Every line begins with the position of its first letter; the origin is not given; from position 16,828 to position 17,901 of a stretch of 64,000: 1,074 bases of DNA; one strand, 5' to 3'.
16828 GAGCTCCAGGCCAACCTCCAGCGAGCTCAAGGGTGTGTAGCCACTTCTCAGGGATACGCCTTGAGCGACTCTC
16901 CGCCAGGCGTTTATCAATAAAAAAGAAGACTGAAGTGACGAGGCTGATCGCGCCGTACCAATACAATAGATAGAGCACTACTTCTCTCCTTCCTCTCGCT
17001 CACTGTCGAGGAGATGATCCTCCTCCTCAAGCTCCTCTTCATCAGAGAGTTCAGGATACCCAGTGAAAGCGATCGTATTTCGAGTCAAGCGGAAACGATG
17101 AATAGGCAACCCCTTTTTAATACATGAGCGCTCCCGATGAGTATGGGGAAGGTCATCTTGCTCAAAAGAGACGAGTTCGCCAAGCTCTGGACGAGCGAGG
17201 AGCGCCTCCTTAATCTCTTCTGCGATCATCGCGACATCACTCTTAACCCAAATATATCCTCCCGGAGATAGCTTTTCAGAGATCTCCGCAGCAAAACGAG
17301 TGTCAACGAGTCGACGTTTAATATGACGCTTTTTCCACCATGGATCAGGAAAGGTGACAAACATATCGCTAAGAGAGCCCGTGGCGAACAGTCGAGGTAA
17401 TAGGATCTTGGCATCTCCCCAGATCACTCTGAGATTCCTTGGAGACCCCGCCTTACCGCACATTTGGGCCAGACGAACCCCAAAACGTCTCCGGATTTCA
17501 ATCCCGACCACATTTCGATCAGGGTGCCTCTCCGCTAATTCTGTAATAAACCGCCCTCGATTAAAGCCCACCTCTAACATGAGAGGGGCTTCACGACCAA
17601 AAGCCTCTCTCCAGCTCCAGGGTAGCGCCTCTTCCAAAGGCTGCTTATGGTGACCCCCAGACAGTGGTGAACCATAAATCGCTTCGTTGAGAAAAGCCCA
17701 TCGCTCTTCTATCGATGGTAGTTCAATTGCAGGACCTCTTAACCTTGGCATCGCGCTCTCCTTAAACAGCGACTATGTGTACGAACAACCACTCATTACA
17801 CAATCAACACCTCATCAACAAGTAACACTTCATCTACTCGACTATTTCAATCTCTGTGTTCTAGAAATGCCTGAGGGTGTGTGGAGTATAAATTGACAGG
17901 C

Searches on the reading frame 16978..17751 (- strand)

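Call 15: search_protein_families(library=pfam, proteins=[window:16978-17751:-], max_evalue=0.0001)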
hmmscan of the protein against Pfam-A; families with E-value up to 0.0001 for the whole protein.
window:16978-17751:- (257 aa): 1 family
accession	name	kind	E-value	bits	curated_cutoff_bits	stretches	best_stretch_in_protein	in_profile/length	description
PF02390.23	Methyltransf_4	-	1.2e-36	126.3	24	1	55-213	2-166/173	Putative methyltransferase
